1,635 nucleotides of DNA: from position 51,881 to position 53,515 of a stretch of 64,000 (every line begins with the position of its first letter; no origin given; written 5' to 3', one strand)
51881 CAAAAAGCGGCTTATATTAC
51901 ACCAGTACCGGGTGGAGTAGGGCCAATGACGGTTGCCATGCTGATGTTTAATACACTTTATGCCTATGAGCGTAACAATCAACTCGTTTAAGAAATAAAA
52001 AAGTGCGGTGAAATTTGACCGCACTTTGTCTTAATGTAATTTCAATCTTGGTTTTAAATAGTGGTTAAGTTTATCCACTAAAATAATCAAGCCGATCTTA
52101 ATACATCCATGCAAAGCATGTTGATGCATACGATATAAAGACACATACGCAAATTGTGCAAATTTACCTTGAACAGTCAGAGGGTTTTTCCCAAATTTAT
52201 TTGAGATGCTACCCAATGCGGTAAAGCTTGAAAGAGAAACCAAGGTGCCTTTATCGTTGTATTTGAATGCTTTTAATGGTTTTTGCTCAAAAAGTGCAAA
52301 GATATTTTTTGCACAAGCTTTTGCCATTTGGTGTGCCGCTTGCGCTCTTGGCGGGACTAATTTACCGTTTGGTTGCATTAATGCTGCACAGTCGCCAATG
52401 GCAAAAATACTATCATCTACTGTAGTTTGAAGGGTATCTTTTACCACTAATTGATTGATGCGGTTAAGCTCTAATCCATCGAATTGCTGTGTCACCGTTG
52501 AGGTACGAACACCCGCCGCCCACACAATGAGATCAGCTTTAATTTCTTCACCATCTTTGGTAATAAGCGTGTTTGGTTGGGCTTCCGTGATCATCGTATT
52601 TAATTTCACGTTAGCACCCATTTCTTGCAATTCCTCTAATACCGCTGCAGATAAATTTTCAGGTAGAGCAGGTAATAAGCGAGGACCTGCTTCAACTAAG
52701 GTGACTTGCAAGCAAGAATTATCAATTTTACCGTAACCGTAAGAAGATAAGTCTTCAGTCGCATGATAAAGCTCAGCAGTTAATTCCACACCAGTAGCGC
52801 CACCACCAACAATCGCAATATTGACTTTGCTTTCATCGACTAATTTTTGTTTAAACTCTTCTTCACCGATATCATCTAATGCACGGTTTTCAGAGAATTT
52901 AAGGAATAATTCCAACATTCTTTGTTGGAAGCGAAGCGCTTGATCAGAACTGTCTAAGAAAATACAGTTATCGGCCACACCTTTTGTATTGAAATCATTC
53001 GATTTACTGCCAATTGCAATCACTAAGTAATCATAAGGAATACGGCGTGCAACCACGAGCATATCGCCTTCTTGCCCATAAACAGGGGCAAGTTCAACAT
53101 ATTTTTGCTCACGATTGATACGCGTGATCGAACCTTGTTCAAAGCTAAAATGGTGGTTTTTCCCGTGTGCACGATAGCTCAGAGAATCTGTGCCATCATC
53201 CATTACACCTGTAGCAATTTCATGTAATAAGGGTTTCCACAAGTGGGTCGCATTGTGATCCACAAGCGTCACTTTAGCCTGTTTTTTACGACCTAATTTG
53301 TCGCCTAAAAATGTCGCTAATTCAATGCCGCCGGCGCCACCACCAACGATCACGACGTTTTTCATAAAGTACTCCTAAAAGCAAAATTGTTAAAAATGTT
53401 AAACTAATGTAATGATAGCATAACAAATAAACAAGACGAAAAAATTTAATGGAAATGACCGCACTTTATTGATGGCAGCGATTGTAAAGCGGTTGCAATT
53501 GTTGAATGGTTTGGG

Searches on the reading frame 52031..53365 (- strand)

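Call 57: search_protein_families(library=pfam, proteins=[window:52031-53365:-])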
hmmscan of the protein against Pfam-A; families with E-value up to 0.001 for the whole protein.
window:52031-53365:- (444 aa): 6 families
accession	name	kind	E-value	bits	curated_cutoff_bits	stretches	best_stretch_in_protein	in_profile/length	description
PF07992.20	Pyr_redox_2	-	1.9e-58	198.7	26.1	1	3-348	2-291/291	Pyridine nucleotide-disulphide oxidoreductase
PF00070.33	Pyr_redox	-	6.6e-15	55.8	22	1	182-265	1-69/82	Pyridine nucleotide-disulphide oxidoreductase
PF01266.30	DAO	-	3.4e-06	27.3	27.9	0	235-300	148-217/353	FAD dependent oxidoreductase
PF13454.12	NAD_binding_9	-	0.00011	22.6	21.8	0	5-39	1-34/155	FAD-NAD(P)-binding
PF13738.12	Pyr_redox_3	-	0.00029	20.6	30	0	179-324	163-305/305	Pyridine nucleotide-disulphide oxidoreductase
PF05834.18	Lycopene_cycl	-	0.00072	19.2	23.4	0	4-43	2-38/380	Lycopene cyclase protein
